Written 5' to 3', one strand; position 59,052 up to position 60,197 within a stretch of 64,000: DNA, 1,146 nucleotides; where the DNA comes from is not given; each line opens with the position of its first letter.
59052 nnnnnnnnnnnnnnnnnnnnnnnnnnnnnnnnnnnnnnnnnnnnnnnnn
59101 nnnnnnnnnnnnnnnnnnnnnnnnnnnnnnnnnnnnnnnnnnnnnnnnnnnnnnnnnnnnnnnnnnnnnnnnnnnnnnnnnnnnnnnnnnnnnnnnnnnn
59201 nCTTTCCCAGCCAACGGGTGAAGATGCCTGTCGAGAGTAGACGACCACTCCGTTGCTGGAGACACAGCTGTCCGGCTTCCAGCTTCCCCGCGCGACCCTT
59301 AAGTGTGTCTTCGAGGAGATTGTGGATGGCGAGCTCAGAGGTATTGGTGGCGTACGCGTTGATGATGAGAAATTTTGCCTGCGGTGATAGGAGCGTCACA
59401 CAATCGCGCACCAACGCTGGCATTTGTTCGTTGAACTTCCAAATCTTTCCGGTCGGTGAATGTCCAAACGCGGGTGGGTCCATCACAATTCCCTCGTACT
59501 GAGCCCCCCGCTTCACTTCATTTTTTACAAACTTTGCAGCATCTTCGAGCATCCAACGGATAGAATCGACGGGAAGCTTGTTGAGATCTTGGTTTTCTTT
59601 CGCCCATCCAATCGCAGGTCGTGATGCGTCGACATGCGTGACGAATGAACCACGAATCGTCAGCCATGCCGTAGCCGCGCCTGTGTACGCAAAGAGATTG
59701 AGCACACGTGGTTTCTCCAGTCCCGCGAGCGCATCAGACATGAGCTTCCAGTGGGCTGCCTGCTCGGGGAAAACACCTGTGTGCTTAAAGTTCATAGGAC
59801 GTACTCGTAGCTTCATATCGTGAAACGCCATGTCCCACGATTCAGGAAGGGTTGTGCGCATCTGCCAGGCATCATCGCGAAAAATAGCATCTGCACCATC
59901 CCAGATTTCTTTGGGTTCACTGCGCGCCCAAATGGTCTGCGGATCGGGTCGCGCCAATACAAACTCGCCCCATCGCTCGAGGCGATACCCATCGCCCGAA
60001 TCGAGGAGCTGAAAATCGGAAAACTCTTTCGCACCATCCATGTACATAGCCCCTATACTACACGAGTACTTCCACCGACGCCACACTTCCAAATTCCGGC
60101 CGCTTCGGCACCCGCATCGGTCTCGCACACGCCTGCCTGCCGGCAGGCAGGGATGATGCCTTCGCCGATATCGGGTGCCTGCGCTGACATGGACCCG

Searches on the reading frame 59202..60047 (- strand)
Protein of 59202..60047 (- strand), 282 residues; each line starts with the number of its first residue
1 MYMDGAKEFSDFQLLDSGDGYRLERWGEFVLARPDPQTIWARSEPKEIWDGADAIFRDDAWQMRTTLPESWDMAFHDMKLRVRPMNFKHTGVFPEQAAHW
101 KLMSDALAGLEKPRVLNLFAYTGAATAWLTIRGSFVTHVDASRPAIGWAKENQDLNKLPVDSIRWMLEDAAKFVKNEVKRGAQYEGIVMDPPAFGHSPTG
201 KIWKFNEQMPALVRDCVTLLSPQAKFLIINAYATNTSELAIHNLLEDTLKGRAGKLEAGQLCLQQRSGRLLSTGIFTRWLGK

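Call 22: find_homologous_proteins(query=window:59202-60047:-)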
Query seq(282 aa) (282 aa): 7854 proteins with E <= 0.001 among 8000 candidates; the best 120 are listed.
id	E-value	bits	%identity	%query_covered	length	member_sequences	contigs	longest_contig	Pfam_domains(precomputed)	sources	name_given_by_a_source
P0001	8.5e-191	650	100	99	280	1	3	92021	PF10672.16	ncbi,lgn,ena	-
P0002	4.2e-163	559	83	100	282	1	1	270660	PF10672.16,PF03602.22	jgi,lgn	-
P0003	2.2e-157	541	81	99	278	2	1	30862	PF10672.16,PF03602.22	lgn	-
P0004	2.7e-157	540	82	99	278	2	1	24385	PF10672.16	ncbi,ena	-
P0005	2.2e-155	534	80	100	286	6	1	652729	PF10672.16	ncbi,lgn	-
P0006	8.4e-155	532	80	99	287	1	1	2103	PF10672.16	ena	-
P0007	1.4e-152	525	79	100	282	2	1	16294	PF10672.16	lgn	-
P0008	2.2e-152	524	79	100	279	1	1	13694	PF10672.16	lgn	-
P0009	5.3e-152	523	80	99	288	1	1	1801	PF10672.16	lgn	-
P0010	1.0e-151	522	78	99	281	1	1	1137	PF10672.16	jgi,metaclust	metaclust:\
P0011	1.4e-151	522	78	99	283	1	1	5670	PF10672.16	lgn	-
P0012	1.1e-150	519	76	100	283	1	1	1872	PF10672.16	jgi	jgi:23S rRNA (cytosine1962-C5)-methyltransferase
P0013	2.4e-150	518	78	99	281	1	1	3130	PF10672.16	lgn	-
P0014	2.5e-150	518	76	99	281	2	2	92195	PF10672.16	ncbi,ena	-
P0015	2.2e-149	514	76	100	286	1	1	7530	-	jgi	jgi:23S rRNA (cytosine1962-C5)-methyltransferase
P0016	2.4e-149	514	77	100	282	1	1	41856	PF10672.16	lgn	-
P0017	4.2e-149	514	77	99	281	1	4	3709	PF10672.16,PF03602.22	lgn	-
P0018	5.5e-149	513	78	100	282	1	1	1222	PF10672.16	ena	-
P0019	6.9e-149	513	77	99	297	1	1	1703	PF10672.16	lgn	-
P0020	1.3e-148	512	77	100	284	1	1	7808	PF10672.16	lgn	-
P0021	1.8e-148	512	76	99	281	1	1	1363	PF10672.16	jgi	jgi:23S rRNA (cytosine1962-C5)-methyltransferase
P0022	2.7e-148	511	78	99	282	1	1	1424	PF10672.16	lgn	-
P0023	8.3e-148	509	76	99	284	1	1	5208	PF10672.16,PF03602.22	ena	-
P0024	1.3e-147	509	76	100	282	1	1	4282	PF10672.16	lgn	-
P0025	3.6e-147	507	76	99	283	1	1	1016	PF10672.16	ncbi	-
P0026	9.8e-147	506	76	100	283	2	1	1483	PF10672.16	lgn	-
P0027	8.9e-146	503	77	98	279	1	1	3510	PF10672.16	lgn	-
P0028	9.6e-146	503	74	99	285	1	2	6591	PF10672.16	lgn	-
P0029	1.2e-145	502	76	99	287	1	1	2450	PF10672.16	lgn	-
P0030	1.9e-145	502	75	99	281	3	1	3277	PF10672.16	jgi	jgi:23S rRNA (cytosine1962-C5)-methyltransferase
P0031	2.2e-145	501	76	99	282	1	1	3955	PF10672.16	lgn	-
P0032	4.1e-145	500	75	99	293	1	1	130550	PF10672.16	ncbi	-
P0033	4.4e-145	500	76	99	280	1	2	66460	PF10672.16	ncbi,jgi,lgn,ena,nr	ncbi:MAG TPA: class I SAM-dependent methyltransferase [Candidatus Paceibacterota bacterium]|nr:class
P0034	5.5e-145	500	76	99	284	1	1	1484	PF10672.16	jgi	jgi:23S rRNA (cytosine1962-C5)-methyltransferase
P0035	2.2e-144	498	73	99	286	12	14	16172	PF10672.16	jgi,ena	-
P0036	2.7e-144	498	76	99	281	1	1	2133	PF10672.16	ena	-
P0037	3.1e-144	498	74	100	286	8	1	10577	PF10672.16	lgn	-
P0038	9.7e-144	496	74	99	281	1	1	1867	PF10672.16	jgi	-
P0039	2.2e-143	495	74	99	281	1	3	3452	PF10672.16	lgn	-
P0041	1.5e-142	492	73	99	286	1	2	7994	PF10672.16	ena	-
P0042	1.5e-142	492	73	99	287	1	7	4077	PF10672.16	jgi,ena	-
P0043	1.6e-142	492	75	99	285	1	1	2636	PF10672.16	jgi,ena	-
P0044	2.0e-142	492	75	99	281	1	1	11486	PF10672.16,PF03602.22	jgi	jgi:23S rRNA (cytosine1962-C5)-methyltransferase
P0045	4.2e-142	491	74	100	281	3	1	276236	PF10672.16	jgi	jgi:23S rRNA (cytosine1962-C5)-methyltransferase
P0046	4.6e-142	490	74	99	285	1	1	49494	PF10672.16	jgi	jgi:23S rRNA (cytosine1962-C5)-methyltransferase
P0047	5.0e-142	490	73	100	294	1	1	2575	PF10672.16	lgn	-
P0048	5.3e-142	490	73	99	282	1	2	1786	PF10672.16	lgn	-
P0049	1.1e-141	489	74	100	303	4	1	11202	PF10672.16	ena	-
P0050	1.3e-141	489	72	100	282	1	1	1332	PF10672.16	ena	-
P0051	1.4e-141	489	73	99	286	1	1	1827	PF10672.16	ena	-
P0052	3.4e-141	488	74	99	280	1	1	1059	PF10672.16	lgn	-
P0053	3.7e-141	487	71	100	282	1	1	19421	PF10672.16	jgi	-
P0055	7.4e-141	487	74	99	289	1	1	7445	PF10672.16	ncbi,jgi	jgi:23S rRNA (cytosine1962-C5)-methyltransferase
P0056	8.1e-141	486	73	100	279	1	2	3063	PF10672.16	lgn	-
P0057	2.0e-140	485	74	99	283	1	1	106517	PF10672.16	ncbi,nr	ncbi:MAG: class I SAM-dependent methyltransferase [Candidatus Yanofskybacteria bacterium]|nr:class I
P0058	3.8e-140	484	72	99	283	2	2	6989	PF10672.16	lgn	-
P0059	8.7e-140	483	72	100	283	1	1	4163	PF10672.16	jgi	jgi:23S rRNA (cytosine1962-C5)-methyltransferase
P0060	1.1e-139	483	73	99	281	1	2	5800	PF10672.16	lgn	-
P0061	1.7e-139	482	72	99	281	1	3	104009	PF10672.16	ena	-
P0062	2.1e-139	482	73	99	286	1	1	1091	PF10672.16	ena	-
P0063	2.1e-139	482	73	99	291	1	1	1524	PF10672.16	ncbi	-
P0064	2.9e-139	481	72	99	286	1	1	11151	PF10672.16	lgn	-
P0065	3.8e-138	478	73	99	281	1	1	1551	PF10672.16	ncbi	-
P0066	4.5e-138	477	72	99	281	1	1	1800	PF10672.16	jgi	jgi:23S rRNA (cytosine1962-C5)-methyltransferase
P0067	1.3e-137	476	72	99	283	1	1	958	PF10672.16,PF03602.22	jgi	jgi:23S rRNA (cytosine1962-C5)-methyltransferase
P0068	1.5e-137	476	72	100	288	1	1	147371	PF10672.16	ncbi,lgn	-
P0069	2.3e-137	475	72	99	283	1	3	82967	PF10672.16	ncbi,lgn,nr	ncbi:MAG: class I SAM-dependent methyltransferase [Candidatus Yanofskybacteria bacterium]|nr:class I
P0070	8.6e-137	473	70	99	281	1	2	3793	PF10672.16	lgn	-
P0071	9.6e-137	473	72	99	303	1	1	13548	PF10672.16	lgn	-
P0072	2.3e-136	472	73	99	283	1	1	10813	PF10672.16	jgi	jgi:23S rRNA (cytosine1962-C5)-methyltransferase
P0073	4.6e-136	471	70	99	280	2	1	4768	PF10672.16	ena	-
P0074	6.8e-136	470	70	99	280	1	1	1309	PF10672.16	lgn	-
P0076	6.5e-135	467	70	99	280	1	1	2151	PF10672.16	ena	-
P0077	9.0e-135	467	69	99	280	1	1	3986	PF10672.16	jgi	jgi:23S rRNA (cytosine1962-C5)-methyltransferase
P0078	1.1e-134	466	70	99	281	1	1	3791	PF10672.16,PF03602.22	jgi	jgi:23S rRNA (cytosine1962-C5)-methyltransferase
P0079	2.0e-134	465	70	99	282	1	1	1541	PF10672.16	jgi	jgi:23S rRNA (cytosine1962-C5)-methyltransferase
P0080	2.5e-134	465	70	99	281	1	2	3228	PF10672.16,PF03602.22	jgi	jgi:23S rRNA (cytosine1962-C5)-methyltransferase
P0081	7.1e-134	464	68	99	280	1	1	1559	PF10672.16,PF03602.22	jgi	-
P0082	9.4e-134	463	68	99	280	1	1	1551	PF10672.16,PF03602.22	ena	-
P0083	9.4e-133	460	70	99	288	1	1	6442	PF10672.16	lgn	-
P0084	1.3e-132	459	70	99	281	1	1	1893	PF10672.16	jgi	jgi:23S rRNA (cytosine1962-C5)-methyltransferase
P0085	1.6e-132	459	69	99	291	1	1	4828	PF10672.16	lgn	-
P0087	2.4e-125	436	65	99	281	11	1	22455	PF10672.16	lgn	-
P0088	1.0e-124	434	64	99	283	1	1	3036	PF10672.16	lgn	-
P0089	2.7e-123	429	65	99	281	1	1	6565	PF10672.16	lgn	-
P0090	1.0e-119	417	62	100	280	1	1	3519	PF10672.16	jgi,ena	-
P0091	1.0e-109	384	58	99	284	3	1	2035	PF10672.16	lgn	-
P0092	1.2e-108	381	58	99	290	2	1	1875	PF10672.16,PF09445.17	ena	-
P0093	2.3e-108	380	59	99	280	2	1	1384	PF10672.16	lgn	-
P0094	2.4e-108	380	58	99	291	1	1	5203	PF10672.16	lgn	-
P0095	5.4e-108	379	58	99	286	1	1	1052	PF10672.16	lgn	-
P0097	1.0e-107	378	59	99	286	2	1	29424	PF10672.16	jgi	jgi:23S rRNA (cytosine1962-C5)-methyltransferase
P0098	1.1e-107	378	59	97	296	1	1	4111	PF10672.16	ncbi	-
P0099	1.2e-107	378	58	99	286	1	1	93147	PF10672.16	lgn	-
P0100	1.4e-107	377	57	99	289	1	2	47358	PF10672.16,PF09445.17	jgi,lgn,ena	-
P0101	1.6e-107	377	58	99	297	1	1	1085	PF10672.16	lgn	-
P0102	1.7e-107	377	57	99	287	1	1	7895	PF10672.16,PF09445.17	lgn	-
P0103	3.4e-107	376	58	99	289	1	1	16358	PF10672.16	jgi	jgi:23S rRNA (cytosine1962-C5)-methyltransferase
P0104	5.6e-107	375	58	99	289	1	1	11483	PF10672.16,PF09445.17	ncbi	-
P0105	6.3e-107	375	58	99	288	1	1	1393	PF10672.16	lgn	-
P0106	9.7e-107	375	57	99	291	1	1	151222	PF10672.16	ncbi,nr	ncbi:MAG: class I SAM-dependent methyltransferase [Candidatus Doudnabacteria bacterium]|nr:class I S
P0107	1.2e-106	374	58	100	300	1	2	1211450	PF10672.16,PF09445.17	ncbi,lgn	-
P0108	1.4e-106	374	58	99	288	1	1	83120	PF10672.16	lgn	-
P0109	1.5e-106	374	58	99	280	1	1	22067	PF10672.16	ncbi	-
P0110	1.9e-106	374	58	99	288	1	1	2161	PF10672.16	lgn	-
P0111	2.0e-106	374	57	99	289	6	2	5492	PF10672.16,PF09445.17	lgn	-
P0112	2.2e-106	373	59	97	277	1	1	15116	PF10672.16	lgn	-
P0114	3.8e-106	373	58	100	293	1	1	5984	PF10672.16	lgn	-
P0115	5.9e-106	372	57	99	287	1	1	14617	PF10672.16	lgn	-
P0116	7.0e-106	372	57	99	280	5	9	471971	PF10672.16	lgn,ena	-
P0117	1.3e-105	371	57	99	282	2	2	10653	PF10672.16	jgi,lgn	jgi:23S rRNA (cytosine1962-C5)-methyltransferase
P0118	1.3e-105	371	56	99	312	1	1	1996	PF10672.16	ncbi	-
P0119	1.4e-105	371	58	98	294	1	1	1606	PF10672.16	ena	-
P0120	1.5e-105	371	57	99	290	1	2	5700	PF10672.16,PF09445.17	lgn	-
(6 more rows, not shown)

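Call 23: find_encoding_contigs(protein=P0001, flank=4000, max_places=10)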
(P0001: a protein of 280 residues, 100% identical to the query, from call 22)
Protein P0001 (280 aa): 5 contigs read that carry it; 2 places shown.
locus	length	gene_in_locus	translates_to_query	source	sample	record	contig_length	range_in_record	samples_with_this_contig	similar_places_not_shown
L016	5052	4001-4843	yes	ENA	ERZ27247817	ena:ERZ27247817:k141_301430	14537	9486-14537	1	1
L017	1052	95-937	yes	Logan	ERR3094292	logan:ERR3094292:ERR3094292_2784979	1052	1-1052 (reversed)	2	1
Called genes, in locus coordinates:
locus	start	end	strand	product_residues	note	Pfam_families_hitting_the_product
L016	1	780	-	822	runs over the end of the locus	PF00912:Transgly, PF00905:Transpeptidase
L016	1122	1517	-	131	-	-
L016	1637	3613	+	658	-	PF01432:Peptidase_M3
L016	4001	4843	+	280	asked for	PF10672:Methyltrans_SAM (weak)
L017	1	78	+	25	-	?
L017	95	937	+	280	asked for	PF10672:Methyltrans_SAM (weak)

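Call 24: find_encoding_contigs(protein=P0002, flank=4000, max_places=4)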
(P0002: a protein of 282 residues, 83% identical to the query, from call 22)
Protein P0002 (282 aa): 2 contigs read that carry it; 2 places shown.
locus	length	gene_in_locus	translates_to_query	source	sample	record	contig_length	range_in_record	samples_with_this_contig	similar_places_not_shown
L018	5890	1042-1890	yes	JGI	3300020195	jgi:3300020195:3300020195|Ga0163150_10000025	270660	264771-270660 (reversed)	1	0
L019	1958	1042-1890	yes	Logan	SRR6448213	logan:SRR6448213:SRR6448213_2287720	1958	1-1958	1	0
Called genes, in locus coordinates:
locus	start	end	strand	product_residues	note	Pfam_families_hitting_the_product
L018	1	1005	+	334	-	?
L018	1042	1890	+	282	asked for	PF10672:Methyltrans_SAM, PF03602:Cons_hypoth95 (weak)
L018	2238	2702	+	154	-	-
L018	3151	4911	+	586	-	PF01411:tRNA-synt_2c, PF07973:tRNA_SAD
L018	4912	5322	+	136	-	PF22091:DUF6941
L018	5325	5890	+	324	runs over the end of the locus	PF01207:Dus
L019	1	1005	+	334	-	?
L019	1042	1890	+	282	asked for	PF10672:Methyltrans_SAM, PF03602:Cons_hypoth95 (weak)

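Call 25: find_encoding_contigs(protein=P0005, flank=4000, max_places=4)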
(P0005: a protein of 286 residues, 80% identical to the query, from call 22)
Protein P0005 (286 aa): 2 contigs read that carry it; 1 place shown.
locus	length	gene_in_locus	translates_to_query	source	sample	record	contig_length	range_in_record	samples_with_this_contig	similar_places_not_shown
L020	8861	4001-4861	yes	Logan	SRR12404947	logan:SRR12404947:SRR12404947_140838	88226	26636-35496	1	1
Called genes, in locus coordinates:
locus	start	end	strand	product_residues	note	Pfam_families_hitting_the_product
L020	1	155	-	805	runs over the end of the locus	PF00912:Transgly, PF00905:Transpeptidase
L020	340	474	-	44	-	-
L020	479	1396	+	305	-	PF01544:CorA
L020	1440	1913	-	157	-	-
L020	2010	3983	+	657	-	PF01432:Peptidase_M3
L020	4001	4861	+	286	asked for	PF10672:Methyltrans_SAM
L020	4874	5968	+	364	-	PF01180:DHO_dh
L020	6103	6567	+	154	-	-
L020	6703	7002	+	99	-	PF01741:MscL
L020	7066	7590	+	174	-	-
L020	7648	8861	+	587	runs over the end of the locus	PF01411:tRNA-synt_2c, PF07973:tRNA_SAD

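Call 29: find_encoding_contigs(protein=P0003, flank=3000, max_places=3)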
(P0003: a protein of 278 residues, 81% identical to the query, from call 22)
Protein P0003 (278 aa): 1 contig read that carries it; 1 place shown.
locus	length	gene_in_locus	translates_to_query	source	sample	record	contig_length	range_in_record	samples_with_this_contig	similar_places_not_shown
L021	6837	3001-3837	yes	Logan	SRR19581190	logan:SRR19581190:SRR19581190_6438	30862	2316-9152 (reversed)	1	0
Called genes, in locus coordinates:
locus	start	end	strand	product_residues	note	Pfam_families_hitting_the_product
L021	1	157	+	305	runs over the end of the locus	PF01544:CorA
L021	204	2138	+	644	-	PF01432:Peptidase_M3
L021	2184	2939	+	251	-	PF00697:PRAI (weak)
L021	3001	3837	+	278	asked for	PF10672:Methyltrans_SAM (weak), PF03602:Cons_hypoth95 (weak)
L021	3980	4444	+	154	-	-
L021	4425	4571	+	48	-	-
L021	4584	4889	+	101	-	PF01741:MscL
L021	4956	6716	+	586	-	PF01411:tRNA-synt_2c, PF07973:tRNA_SAD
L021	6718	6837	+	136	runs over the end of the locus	PF22091:DUF6941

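Call 30: find_encoding_contigs(protein=P0004, flank=3000, max_places=3)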
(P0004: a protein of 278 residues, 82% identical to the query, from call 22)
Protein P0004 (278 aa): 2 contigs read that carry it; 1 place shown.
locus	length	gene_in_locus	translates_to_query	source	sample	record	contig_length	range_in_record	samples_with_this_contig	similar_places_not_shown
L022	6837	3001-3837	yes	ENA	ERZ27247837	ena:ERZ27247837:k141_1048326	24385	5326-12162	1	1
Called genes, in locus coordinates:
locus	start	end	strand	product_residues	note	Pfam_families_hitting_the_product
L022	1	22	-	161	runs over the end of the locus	-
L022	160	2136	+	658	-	PF01432:Peptidase_M3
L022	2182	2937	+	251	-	-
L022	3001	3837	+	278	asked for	PF10672:Methyltrans_SAM (weak)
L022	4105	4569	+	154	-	-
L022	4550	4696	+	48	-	-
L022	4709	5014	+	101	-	PF01741:MscL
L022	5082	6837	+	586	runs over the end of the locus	PF01411:tRNA-synt_2c, PF07973:tRNA_SAD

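Call 31: find_encoding_contigs(protein=P0014, flank=3000, max_places=3)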
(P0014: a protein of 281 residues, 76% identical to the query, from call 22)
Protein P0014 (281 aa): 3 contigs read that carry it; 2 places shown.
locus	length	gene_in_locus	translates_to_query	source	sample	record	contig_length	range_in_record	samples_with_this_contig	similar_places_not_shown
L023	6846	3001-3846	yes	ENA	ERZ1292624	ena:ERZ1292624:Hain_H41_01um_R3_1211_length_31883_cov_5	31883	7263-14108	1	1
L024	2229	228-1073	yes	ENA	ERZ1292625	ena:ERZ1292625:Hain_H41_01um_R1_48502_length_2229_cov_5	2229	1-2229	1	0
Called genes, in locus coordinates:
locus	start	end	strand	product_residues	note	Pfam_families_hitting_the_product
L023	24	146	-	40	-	-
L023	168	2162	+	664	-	PF01432:Peptidase_M3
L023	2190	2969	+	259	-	-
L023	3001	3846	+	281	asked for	PF10672:Methyltrans_SAM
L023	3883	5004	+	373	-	PF01180:DHO_dh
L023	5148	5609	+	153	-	-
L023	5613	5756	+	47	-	-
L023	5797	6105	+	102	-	-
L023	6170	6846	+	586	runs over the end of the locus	PF01411:tRNA-synt_2c, PF07973:tRNA_SAD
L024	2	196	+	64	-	?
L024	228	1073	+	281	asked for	PF10672:Methyltrans_SAM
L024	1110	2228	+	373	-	PF01180:DHO_dh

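Call 36: find_related_loci(query=P0001, collection=genome_contigs, flank=6000)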
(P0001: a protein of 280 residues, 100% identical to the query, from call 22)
Query P0001 (280 aa) in genome_contigs; peptide patterns used: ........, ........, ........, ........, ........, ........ (x = any residue, [..] = any of these).
64 stretches matched a pattern; 6 encode a relative of the query (tblastn E <= 1e-3); 6 distinct loci.
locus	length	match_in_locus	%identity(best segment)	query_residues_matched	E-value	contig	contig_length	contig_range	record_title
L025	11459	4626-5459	82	1-278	4e-161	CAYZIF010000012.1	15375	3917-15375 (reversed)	MAG TPA_asm: uncultured Candidatus Saccharibacteria bacterium isolate ERP113451_co1_213 genome assembly, contig: NODE_44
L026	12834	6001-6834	77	1-278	1e-153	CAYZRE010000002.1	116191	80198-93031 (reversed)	MAG TPA_asm: uncultured Candidatus Saccharibacteria bacterium isolate SRP136066_co1_227 genome assembly, contig: NODE_78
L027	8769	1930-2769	76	1-280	1e-151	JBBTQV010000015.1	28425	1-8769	MAG: Patescibacteria group bacterium isolate H41-bin111_1 H41_bin111_1_000000000015, whole genome shotgun sequence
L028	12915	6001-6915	53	9-277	6e-101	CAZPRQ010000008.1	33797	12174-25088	MAG TPA_asm: uncultured Candidatus Saccharibacteria bacterium isolate SRP286056_co1_790 genome assembly, contig: NODE_13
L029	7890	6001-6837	45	9-280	5e-81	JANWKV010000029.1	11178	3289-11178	MAG: Candidatus Microgenomates bacterium isolate CRAIB_MAG102 c_000000030880, whole genome shotgun sequence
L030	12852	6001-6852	42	4-277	1e-74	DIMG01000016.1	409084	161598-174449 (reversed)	MAG TPA_asm: Micavibrio sp. UBA5572 UBA5572_contig_117, whole genome shotgun sequence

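Call 43: find_encoding_contigs(protein=P0007, flank=3000, max_places=3)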
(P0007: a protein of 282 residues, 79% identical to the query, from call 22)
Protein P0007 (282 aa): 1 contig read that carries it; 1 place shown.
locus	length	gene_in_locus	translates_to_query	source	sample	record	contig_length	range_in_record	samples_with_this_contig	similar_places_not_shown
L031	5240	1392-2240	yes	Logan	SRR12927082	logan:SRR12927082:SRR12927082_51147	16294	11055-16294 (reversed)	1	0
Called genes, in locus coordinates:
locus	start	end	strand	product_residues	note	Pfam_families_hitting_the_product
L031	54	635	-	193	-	-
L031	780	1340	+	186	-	PF09411:PagL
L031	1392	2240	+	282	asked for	PF10672:Methyltrans_SAM (weak)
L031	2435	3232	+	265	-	-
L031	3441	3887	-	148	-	PF01258:zf-dskA_traR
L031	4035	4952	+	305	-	-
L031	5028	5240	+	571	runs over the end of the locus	PF01411:tRNA-synt_2c, PF07973:tRNA_SAD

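Call 44: find_encoding_contigs(protein=P0008, flank=3000, max_places=3)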
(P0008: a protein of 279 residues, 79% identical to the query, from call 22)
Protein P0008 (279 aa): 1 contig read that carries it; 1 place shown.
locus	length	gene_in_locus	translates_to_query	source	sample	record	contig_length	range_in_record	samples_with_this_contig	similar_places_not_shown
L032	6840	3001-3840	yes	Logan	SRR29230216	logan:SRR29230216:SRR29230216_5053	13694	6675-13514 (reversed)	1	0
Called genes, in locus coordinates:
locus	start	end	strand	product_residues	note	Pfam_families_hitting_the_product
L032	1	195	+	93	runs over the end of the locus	PF00216:Bac_DNA_binding, PF18291:HU-HIG (weak)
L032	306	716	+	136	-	-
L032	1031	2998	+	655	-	PF01432:Peptidase_M3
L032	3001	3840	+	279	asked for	PF10672:Methyltrans_SAM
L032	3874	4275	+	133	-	-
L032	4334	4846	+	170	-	PF10646:Germane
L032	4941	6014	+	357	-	PF01180:DHO_dh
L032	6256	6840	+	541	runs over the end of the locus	PF01411:tRNA-synt_2c, PF07973:tRNA_SAD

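Call 45: find_encoding_contigs(protein=P0016, flank=3000, max_places=3)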
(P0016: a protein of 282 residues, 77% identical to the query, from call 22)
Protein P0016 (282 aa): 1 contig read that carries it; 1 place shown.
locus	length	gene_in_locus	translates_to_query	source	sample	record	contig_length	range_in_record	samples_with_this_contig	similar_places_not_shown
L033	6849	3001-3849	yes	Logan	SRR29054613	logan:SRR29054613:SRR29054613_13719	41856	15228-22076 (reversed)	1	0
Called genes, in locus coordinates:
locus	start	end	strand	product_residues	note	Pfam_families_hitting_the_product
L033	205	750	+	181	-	-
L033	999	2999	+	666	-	PF01432:Peptidase_M3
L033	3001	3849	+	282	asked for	PF10672:Methyltrans_SAM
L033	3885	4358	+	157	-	-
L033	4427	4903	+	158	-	PF10646:Germane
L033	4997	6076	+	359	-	PF01180:DHO_dh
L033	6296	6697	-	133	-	PF01258:zf-dskA_traR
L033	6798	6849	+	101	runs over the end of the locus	-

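Call 49: find_encoding_contigs(protein=P0037, flank=3000, max_places=6)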
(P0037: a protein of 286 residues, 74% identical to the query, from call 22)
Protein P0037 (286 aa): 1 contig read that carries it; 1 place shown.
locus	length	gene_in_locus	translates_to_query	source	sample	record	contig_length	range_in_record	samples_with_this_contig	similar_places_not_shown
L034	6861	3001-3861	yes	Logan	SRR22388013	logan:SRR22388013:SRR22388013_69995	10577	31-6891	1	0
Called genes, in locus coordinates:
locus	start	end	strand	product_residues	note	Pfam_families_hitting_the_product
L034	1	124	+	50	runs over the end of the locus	?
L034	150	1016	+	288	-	PF01544:CorA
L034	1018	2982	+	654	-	PF01432:Peptidase_M3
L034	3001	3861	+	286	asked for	PF10672:Methyltrans_SAM (faint)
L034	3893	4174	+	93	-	-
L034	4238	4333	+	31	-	-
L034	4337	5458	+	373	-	PF01180:DHO_dh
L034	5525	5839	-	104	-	-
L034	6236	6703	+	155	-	-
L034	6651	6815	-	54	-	-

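Call 50: find_encoding_contigs(protein=P0013, flank=3000, max_places=6)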
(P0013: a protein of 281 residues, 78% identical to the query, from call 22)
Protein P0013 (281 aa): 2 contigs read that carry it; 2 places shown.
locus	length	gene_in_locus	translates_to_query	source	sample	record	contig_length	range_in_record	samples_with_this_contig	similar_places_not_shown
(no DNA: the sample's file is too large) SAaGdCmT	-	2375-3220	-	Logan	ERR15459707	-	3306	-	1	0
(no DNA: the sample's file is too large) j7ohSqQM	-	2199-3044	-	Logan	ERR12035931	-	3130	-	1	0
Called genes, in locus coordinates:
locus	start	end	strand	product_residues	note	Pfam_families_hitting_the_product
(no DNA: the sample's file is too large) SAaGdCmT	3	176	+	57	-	?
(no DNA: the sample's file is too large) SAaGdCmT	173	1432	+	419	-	PF01432:Peptidase_M3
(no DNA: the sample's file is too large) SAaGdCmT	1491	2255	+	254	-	-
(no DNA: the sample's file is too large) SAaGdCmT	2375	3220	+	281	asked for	PF10672:Methyltrans_SAM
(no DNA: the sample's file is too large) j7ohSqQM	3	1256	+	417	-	?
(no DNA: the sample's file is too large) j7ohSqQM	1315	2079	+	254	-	-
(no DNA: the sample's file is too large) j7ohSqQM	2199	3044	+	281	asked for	PF10672:Methyltrans_SAM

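Call 65: find_related_loci(query=P0001, collection=viral_contigs, flank=3000)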
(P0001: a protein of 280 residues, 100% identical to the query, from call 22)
Query P0001 (280 aa) in viral_contigs; peptide patterns used: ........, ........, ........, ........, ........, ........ (x = any residue, [..] = any of these).
No stretch of DNA in the collection matches any of the patterns.

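Call 66: find_related_loci(query=P0037, collection=viral_contigs, flank=3000)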
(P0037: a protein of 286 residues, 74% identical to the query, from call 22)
Query P0037 (286 aa) in viral_contigs; peptide patterns used: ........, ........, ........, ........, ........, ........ (x = any residue, [..] = any of these).
2 stretches matched a pattern, but none encodes a relative of the query by tblastn (E <= 1e-3).

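Call 81: list_cluster_members(proteins=[P0001, P0002, P0037, P0004])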
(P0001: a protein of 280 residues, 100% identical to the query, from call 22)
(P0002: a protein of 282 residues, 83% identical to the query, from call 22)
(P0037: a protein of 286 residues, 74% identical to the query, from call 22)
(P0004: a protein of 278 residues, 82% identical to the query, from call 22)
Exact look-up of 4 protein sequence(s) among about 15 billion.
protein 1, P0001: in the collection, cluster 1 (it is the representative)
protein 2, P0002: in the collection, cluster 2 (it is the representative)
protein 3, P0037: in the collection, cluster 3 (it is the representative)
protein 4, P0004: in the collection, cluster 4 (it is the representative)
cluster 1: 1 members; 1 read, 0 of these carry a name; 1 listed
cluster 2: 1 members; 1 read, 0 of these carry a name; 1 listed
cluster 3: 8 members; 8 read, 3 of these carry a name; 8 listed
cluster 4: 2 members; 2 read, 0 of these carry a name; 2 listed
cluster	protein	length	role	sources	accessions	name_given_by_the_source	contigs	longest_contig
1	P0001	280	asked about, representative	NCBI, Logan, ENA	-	-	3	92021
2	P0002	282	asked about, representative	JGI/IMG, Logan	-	-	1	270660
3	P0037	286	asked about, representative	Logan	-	-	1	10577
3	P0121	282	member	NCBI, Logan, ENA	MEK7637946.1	MAG: class I SAM-dependent methyltransferase [Patescibacteria group bacterium]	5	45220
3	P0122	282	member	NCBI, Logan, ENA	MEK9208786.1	MAG: class I SAM-dependent methyltransferase [Patescibacteria group bacterium]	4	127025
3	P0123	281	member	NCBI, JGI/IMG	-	23S rRNA (cytosine1962-C5)-methyltransferase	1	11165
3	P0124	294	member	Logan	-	-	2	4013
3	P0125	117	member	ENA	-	-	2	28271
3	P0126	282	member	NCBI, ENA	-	-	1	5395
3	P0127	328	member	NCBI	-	-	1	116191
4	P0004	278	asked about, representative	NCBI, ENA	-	-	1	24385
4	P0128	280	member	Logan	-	-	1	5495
